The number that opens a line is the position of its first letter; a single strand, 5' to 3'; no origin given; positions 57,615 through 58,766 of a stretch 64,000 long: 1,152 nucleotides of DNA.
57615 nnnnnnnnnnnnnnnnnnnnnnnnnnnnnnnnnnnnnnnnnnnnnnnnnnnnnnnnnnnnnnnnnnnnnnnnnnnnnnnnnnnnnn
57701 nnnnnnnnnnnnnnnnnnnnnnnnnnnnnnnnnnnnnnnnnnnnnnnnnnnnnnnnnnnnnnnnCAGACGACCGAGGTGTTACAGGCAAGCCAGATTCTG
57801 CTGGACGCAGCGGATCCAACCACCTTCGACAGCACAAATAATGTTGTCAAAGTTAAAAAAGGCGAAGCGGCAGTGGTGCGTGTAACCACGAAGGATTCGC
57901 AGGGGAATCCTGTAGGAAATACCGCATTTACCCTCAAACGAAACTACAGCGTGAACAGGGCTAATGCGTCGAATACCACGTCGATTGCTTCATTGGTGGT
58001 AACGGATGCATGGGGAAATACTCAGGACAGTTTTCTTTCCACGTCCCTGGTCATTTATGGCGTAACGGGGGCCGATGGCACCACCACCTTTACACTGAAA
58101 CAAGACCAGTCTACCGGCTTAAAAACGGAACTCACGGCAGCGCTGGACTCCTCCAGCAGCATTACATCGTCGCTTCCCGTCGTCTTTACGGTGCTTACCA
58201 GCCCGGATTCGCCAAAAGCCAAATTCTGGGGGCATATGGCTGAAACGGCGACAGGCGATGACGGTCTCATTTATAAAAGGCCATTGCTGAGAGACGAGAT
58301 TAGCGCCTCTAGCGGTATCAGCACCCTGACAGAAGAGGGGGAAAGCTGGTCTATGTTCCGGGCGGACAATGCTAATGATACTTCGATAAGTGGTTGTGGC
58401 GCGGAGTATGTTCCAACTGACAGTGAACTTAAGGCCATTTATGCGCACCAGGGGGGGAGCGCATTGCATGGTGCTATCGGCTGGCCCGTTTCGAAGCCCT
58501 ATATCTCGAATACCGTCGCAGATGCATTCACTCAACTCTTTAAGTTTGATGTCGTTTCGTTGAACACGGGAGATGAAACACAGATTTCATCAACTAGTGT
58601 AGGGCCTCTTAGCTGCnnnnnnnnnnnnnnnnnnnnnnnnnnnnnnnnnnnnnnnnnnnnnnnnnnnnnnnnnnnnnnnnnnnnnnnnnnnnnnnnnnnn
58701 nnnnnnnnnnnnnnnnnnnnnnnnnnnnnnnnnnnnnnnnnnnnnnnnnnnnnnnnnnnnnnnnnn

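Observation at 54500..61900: Giant ORF built from about nine tandem ~280-aa repeats with a conserved TSPD-x5-WGHM signature and paired cysteines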

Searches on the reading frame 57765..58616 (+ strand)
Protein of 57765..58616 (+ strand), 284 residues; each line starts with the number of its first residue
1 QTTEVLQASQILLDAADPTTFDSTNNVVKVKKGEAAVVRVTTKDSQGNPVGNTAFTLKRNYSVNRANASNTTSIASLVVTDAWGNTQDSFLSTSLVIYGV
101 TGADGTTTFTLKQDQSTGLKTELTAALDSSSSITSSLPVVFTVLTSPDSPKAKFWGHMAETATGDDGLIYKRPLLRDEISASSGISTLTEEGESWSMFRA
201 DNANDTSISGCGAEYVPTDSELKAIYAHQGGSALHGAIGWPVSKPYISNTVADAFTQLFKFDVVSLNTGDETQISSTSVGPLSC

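Call 38: predict_structure(alignment_id=A1)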
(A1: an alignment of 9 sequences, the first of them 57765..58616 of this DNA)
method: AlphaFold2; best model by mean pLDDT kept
length: 284 residues; sequences in the alignment: 9
mean_pLDDT: 83.2   pTM: 0.78
mean pLDDT of the five models: 83.2, 82.7, 82.1, 81.6, 79.8
residues with pLDDT >= 90: 125; 70-90: 117; 50-70: 25; < 50: 17
segments of 3 or more residues with pLDDT < 50: 69-75, 86-93
pLDDT, mean of each block of 10 residues (from residue 1): 72 93 91 90 94 88 69 51 48 67 90 81 90 92 91 92 89 91 87 90 83 85 87 79 90 68 90 89 90
secondary structure, 60 per line:
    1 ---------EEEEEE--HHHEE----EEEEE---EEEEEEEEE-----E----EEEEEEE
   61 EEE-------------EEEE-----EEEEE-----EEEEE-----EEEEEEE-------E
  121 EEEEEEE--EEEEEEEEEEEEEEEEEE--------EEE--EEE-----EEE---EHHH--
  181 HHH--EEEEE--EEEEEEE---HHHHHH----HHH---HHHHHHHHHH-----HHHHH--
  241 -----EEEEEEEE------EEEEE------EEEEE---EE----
elements in order: E10-15 E27-31 E35-43 E54-63 E77-80 E86-90 E96-100 E106-112 E120-127 E130-147 E156-158 E161-163 E169-171 E186-190 E193-199 H203-208 H219-228 H234-238 E246-253 E260-264 E271-275

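Call 40: search_protein_representatives(alignment_id=A1)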
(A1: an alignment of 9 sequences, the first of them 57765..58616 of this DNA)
Query: 9 sequences, 280 profile positions. Proteins with E-value up to 0.001 (for the whole library): 394; up to 1e-10: 217; up to 1e-30: 84. The best 150 are listed.
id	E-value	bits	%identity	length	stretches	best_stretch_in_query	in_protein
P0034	0.0e+00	1999.5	-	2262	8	2-280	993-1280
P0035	0.0e+00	1882.6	-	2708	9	5-280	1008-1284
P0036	0.0e+00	1719.0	-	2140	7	2-280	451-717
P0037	0.0e+00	1552.5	-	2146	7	5-271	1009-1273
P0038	0.0e+00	1516.3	-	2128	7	5-278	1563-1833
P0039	0.0e+00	1403.5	-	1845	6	2-268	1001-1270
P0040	0.0e+00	1192.4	-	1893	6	4-248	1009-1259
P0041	0.0e+00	1154.2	-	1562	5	8-280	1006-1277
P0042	2.2e-273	919.4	-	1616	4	9-273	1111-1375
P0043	8.9e-272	914.2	-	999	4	3-280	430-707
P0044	2.6e-253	853.6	-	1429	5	5-268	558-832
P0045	2.2e-185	630.7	-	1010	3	5-280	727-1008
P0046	1.3e-153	526.6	-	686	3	9-274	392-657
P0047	1.9e-149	512.8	-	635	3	7-273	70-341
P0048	1.6e-128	444.2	-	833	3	10-280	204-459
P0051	1.0e-101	356.3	-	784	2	11-280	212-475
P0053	2.7e-100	351.6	-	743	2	6-274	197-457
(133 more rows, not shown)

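Call 42: fold_search(model_id=the predicted structure, library=pdb)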
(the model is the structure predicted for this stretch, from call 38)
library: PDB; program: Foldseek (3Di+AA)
matches with E <= 10: 1927; with E <= 0.001: 62
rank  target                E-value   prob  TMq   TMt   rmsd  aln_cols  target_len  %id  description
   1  5n40                  7.2e-19  1.00  0.74  0.60   3.2       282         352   27  Structure of Yersinia pseudotuberculosis adhesin InvE (released 2017-04-12)
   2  4uj6                  5.8e-05  1.00  0.28  0.12  14.7       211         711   15  Structure of surface layer protein SbsC, domains 1-6 (released 2016-04-27)
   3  5dmy_B                8.6e-05  1.00  0.31  0.11   5.3       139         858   14  Beta-galactosidase - construct 33-930 (released 2016-10-05)
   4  6tqd_B                1.3e-04  1.00  0.27  0.35   5.2       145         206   17  D00-D0 domain of Intimin (released 2021-01-13)
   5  5t9g_A                1.3e-04  1.00  0.27  0.11   5.1       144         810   15  Crystal structure of BuGH2Cwt in complex with Galactoisofagomine (released 2017-09-13)
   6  8k2i_B                1.4e-04  1.00  0.30  0.17   6.7       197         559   12  Crystal structure of Group 2 Oligosaccharide/Monosaccharide-releasing beta-N-acetylhexosaminidase NgaAt from Arabidops (released 2024-04-24)
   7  4lba_A                1.5e-04  1.00  0.28  0.62   4.5       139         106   10  Crystal structure of a conjugative transposon lipoprotein (BACEGG_03088) from Bacteroides eggerthii DSM 20697 at 1.70  (released 2013-08-07)
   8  4e9l                  1.5e-04  1.00  0.31  0.29  10.7       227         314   14  FdeC, a Novel Broadly Conserved Escherichia coli Adhesin Eliciting Protection against Urinary Tract Infections (released 2012-04-25)
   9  4lba_B                1.7e-04  1.00  0.26  0.55   5.4       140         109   11  Crystal structure of a conjugative transposon lipoprotein (BACEGG_03088) from Bacteroides eggerthii DSM 20697 at 1.70  (released 2013-08-07)
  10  8k2h_B                1.7e-04  1.00  0.29  0.16   6.9       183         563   13  Crystal structure of Group 2Oligosaccharide/Monosaccharide-releasing beta-N-acetylhexosaminidase NgaAt from Arabidopsi (released 2024-04-24)
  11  8k2h_A                1.8e-04  1.00  0.29  0.16   6.0       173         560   10  Crystal structure of Group 2Oligosaccharide/Monosaccharide-releasing beta-N-acetylhexosaminidase NgaAt from Arabidopsi (released 2024-04-24)
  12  5t98_B                1.9e-04  1.00  0.30  0.12   6.2       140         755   12  Crystal structure of BuGH2Awt (released 2017-09-13)
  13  4uid_B                2.1e-04  1.00  0.28  0.43   3.6       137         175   16  Crystal structure of the S-layer protein SbsC domains 4 and 5 (released 2016-04-13)
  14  6tqd_F                2.4e-04  1.00  0.27  0.36   4.9       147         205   16  D00-D0 domain of Intimin (released 2021-01-13)
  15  4uj7                  2.4e-04  1.00  0.29  0.38  18.3       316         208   11  Structure of the S-layer protein SbsC, domains 5-6 (released 2016-04-27)
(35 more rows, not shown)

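Call 68: find_encoding_contigs(protein=P0035, flank=8000, max_places=2)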
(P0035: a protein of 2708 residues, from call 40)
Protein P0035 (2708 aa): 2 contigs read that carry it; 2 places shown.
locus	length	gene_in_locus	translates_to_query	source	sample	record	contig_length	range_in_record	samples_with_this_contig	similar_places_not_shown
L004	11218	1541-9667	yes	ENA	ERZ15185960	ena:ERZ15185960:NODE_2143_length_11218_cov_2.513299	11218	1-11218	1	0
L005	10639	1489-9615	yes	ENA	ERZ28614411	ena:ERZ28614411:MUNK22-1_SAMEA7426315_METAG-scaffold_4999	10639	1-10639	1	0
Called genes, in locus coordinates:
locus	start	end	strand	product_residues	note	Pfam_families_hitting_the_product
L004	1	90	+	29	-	?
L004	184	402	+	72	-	-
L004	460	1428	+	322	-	-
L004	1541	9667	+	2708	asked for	PF05688:BIg21, PF05689:InvE_AD, PF05688:BIg21, PF05689:InvE_AD, PF05688:BIg21, PF05689:InvE_AD, PF05688:BIg21, PF05689:InvE_AD, +12 more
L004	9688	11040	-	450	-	PF13742:tRNA_anti_2, PF01336:tRNA_anti-codon, PF02601:Exonuc_VII_L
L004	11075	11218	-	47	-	?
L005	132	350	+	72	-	-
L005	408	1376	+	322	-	-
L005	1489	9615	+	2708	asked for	PF05688:BIg21, PF05689:InvE_AD, PF05688:BIg21, PF05689:InvE_AD, PF05688:BIg21, PF05689:InvE_AD, PF05688:BIg21, PF05689:InvE_AD, +12 more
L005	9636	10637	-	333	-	?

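Call 71: find_encoding_contigs(protein=P0042, flank=8000, max_places=2)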
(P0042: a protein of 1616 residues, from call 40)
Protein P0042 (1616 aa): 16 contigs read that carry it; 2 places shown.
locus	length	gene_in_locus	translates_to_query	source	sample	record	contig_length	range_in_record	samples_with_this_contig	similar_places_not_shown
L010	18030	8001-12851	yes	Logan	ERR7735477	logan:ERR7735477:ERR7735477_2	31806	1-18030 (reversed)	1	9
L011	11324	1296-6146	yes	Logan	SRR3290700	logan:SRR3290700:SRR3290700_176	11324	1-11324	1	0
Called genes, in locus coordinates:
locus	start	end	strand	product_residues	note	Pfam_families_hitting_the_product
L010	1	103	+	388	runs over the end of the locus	PF21016:RlmN_N, PF04055:Radical_SAM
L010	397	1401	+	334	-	PF01381:HTH_3, PF12844:HTH_19 (weak), PF13413:HTH_25, PF13560:HTH_31, PF13464:RodZ_C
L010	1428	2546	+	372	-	PF04551:GcpE, PF26540:GcpE_C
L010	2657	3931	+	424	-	PF13393:tRNA-synt_His, PF00587:tRNA-synt_2b, PF03129:HGTP_anticodon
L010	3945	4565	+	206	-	PF09976:TPR_21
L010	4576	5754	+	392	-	PF01011:PQQ (faint), PF13570:Beta-prop_ACSF4, PF25293:Beta-prop_EMC1_N (faint), PF13360:PQQ_2, PF13570:Beta-prop_ACSF4, PF13360:PQQ_2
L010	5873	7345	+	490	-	PF00071:Ras (faint), PF00350:Dynamin_N (faint), PF01926:MMR_HSR1, PF02421:FeoB_N, PF00009:GTP_EFTU, PF01926:MMR_HSR1, PF02421:FeoB_N, PF14714:KH_dom-like, +4 more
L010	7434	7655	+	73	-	PF07191:Zn_ribbon_6, PF03119:DNA_ligase_ZBD (faint)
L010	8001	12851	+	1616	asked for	PF11924:IAT_beta, PF05688:BIg21, PF05689:InvE_AD, PF05688:BIg21, PF05689:InvE_AD, PF05688:BIg21, PF05689:InvE_AD, PF05688:BIg21, +2 more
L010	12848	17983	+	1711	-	PF05688:BIg21, PF05689:InvE_AD, PF05688:BIg21, PF05689:InvE_AD, PF05688:BIg21, PF05689:InvE_AD, PF05688:BIg21, PF05689:InvE_AD, +6 more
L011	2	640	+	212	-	?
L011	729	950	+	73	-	PF07191:Zn_ribbon_6, PF03119:DNA_ligase_ZBD (faint)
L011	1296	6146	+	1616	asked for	PF11924:IAT_beta, PF05688:BIg21, PF05689:InvE_AD, PF05688:BIg21, PF05689:InvE_AD, PF05688:BIg21, PF05689:InvE_AD, PF05688:BIg21, +2 more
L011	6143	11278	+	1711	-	PF05688:BIg21, PF05689:InvE_AD, PF05688:BIg21, PF05689:InvE_AD, PF05688:BIg21, PF05689:InvE_AD, PF05688:BIg21, PF05689:InvE_AD, +6 more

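Call 72: find_encoding_contigs(protein=P0051, flank=8000, max_places=2)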
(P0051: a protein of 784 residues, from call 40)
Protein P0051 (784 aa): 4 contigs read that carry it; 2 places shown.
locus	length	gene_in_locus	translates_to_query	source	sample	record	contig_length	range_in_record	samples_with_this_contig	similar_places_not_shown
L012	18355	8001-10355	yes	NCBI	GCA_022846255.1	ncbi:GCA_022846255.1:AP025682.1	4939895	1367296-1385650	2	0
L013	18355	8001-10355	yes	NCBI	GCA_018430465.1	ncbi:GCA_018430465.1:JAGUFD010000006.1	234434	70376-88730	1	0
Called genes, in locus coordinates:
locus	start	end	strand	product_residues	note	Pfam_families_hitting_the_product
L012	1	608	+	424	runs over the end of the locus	PF13393:tRNA-synt_His, PF00587:tRNA-synt_2b, PF03129:HGTP_anticodon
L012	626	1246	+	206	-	PF09976:TPR_21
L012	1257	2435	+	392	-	PF01011:PQQ (faint), PF25293:Beta-prop_EMC1_N (faint), PF13360:PQQ_2, PF13570:Beta-prop_ACSF4, PF13360:PQQ_2 (weak)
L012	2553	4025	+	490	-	PF00071:Ras (faint), PF00350:Dynamin_N (faint), PF01926:MMR_HSR1, PF02421:FeoB_N, PF00009:GTP_EFTU, PF01926:MMR_HSR1, PF02421:FeoB_N, PF14714:KH_dom-like, +4 more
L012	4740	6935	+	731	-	PF11924:IAT_beta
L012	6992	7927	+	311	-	-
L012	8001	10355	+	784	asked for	PF05688:BIg21, PF05689:InvE_AD, PF05688:BIg21, PF05689:InvE_AD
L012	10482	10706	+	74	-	PF07191:Zn_ribbon_6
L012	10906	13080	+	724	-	PF11924:IAT_beta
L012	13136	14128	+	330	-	-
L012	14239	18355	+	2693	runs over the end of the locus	PF05688:BIg21, PF05689:InvE_AD, PF05688:BIg21, PF05689:InvE_AD, PF05688:BIg21, PF05689:InvE_AD, PF05688:BIg21, PF05689:InvE_AD, +10 more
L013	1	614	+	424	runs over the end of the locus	PF13393:tRNA-synt_His, PF00587:tRNA-synt_2b, PF03129:HGTP_anticodon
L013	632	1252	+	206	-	PF09976:TPR_21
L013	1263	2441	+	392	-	PF01011:PQQ (faint), PF25293:Beta-prop_EMC1_N (faint), PF13360:PQQ_2, PF13570:Beta-prop_ACSF4, PF13360:PQQ_2 (weak)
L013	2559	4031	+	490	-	PF00071:Ras (faint), PF00350:Dynamin_N (faint), PF01926:MMR_HSR1, PF02421:FeoB_N, PF00009:GTP_EFTU, PF01926:MMR_HSR1, PF02421:FeoB_N, PF14714:KH_dom-like, +4 more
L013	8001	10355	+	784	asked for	PF05688:BIg21, PF05689:InvE_AD, PF05688:BIg21, PF05689:InvE_AD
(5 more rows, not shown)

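Call 73: find_encoding_contigs(protein=P0053, flank=8000, max_places=2)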
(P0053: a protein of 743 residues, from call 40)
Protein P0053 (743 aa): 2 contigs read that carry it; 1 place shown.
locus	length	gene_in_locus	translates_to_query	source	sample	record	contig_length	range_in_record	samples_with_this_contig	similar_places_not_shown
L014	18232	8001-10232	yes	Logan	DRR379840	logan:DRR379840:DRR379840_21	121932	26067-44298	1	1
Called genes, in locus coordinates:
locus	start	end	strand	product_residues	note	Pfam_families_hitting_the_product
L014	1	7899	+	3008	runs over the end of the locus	PF05688:BIg21, PF05689:InvE_AD, PF05688:BIg21, PF05689:InvE_AD, PF05688:BIg21, PF05689:InvE_AD, PF05688:BIg21, PF05689:InvE_AD, +13 more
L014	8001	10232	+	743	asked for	PF02369:Big_1 (faint), PF05688:BIg21, PF05689:InvE_AD, PF05688:BIg21, PF05689:InvE_AD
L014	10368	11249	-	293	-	PF12833:HTH_18, PF00165:HTH_AraC, PF06445:GyrI-like, PF14526:Cass2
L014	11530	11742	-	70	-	PF13693:HTH_35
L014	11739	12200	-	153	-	-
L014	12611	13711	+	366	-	PF17761:DUF1016_N, PF06250:YhcG_C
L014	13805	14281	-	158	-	PF06445:GyrI-like, PF14526:Cass2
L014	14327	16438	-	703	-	PF21226:MalQ_N, PF02446:Glyco_hydro_77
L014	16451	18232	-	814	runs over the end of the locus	PF00343:Phosphorylase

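Call 75: search_protein_families(proteins=[L010:8001-9650:+, L012:4740-6932:+, L012:6992-7924:+, L008:4716-6830:+, L008:6913-7872:+], library=ncbifam, max_evalue=1e-10)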
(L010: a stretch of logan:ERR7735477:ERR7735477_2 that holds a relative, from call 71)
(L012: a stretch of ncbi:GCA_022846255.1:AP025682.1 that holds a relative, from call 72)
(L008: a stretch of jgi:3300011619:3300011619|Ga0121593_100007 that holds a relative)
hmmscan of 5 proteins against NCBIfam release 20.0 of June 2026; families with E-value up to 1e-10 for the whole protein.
L010:8001-9650:+ (550 aa): 9 families
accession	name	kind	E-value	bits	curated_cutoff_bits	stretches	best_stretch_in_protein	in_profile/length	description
NF033423.1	inverse_SinH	equivalog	0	1061.2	999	1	1-504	1-504/730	intimin-like inverse autotransporter SinH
NF007556.1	PRK10177.1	equivalog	9.8e-95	317.7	508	1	30-480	34-448/454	YchO/YchP family invasin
NF040981.1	Ve_YrIlm_NTERM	equivalog_domain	5.1e-94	315.6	750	1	80-406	137-458/477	YrIlm family inverse autotransporter adhesin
NF040979.1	Ve_Ilp_Nterm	equivalog_domain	1.2e-89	301.2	1125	1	74-358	174-454/550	inverse autotransporter adhesin Ilp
NF040978.1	Ve_IatC_Nterm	equivalog_domain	9.3e-86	288.4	2400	1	47-358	131-439/1065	inverse autotransporter adhesin IatC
NF040980.1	Ve_Inv_Crono_N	equivalog_domain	3.5e-83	279.5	710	1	93-351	82-341/350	inverse autotransporter invasin Inv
NF033627.3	intimin_all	equivalog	1.1e-78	265.1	1400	1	94-403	196-502/939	intimin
NF033639.1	intimin_alpha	exception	3.1e-78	263.6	2050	1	94-407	196-506/940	intimin type alpha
NF011843.1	PRK15315.1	equivalog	1.1e-22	79.4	3700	1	499-550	955-1006/1860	DUF823/DUF824 repeat adhesin RatA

L012:4740-6932:+ (731 aa): 9 families
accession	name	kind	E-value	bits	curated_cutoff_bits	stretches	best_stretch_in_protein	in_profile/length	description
NF033423.1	inverse_SinH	equivalog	0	1400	999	1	1-730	1-730/730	intimin-like inverse autotransporter SinH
NF007556.1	PRK10177.1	equivalog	4.8e-94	315.4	508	1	29-478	32-447/454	YchO/YchP family invasin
NF040981.1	Ve_YrIlm_NTERM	equivalog_domain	1e-93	314.5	750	1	51-406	109-459/477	YrIlm family inverse autotransporter adhesin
NF040978.1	Ve_IatC_Nterm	equivalog_domain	7.1e-92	308.6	2400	1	79-357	159-439/1065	inverse autotransporter adhesin IatC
NF040980.1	Ve_Inv_Crono_N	equivalog_domain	2.1e-86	290.2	710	1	90-350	80-341/350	inverse autotransporter invasin Inv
NF040979.1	Ve_Ilp_Nterm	equivalog_domain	4.9e-85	286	1125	1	67-355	163-452/550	inverse autotransporter adhesin Ilp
NF033627.3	intimin_all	equivalog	7e-77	259.1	1400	1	58-399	160-499/939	intimin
NF033639.1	intimin_alpha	exception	1.4e-76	258.1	2050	1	58-405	160-505/940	intimin type alpha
NF040711.1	partner_SinI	subfamily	8.2e-21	74.8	165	1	625-727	197-299/299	SinI family autotransporter-associated protein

L012:6992-7924:+ (311 aa): 2 families
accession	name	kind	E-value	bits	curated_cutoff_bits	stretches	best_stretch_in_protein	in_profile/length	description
NF040711.1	partner_SinI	subfamily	3.2e-85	286.3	165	1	7-308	2-299/299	SinI family autotransporter-associated protein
NF033423.1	inverse_SinH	equivalog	5e-19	68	999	1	192-309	612-728/730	intimin-like inverse autotransporter SinH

L008:4716-6830:+ (705 aa): 9 families
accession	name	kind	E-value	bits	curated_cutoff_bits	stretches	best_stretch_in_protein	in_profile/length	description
NF033423.1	inverse_SinH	equivalog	0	1277.4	999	1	3-697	36-728/730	intimin-like inverse autotransporter SinH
NF007556.1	PRK10177.1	equivalog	8.4e-91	304.8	508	1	2-448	39-447/454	YchO/YchP family invasin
NF040981.1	Ve_YrIlm_NTERM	equivalog_domain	1.3e-87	294.5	750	1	23-375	111-458/477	YrIlm family inverse autotransporter adhesin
NF040978.1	Ve_IatC_Nterm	equivalog_domain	4.5e-83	279.5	2400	1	47-327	162-439/1065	inverse autotransporter adhesin IatC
NF040979.1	Ve_Ilp_Nterm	equivalog_domain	8e-83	278.7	1125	1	44-325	175-452/550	inverse autotransporter adhesin Ilp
NF040980.1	Ve_Inv_Crono_N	equivalog_domain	4.6e-81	272.6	710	1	63-320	83-341/350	inverse autotransporter invasin Inv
NF033627.3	intimin_all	equivalog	2.2e-69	234.3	1400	1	46-379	183-509/939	intimin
NF033639.1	intimin_alpha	exception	9.5e-69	232.2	2050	1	45-379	182-509/940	intimin type alpha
NF040711.1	partner_SinI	subfamily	1.4e-21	77.3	165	1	586-696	189-299/299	SinI family autotransporter-associated protein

L008:6913-7872:+ (320 aa): 2 families
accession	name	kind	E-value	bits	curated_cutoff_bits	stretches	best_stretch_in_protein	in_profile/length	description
NF040711.1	partner_SinI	subfamily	2.2e-104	349.2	165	1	1-317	9-299/299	SinI family autotransporter-associated protein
NF033423.1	inverse_SinH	equivalog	1.3e-19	70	999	1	206-320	613-730/730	intimin-like inverse autotransporter SinH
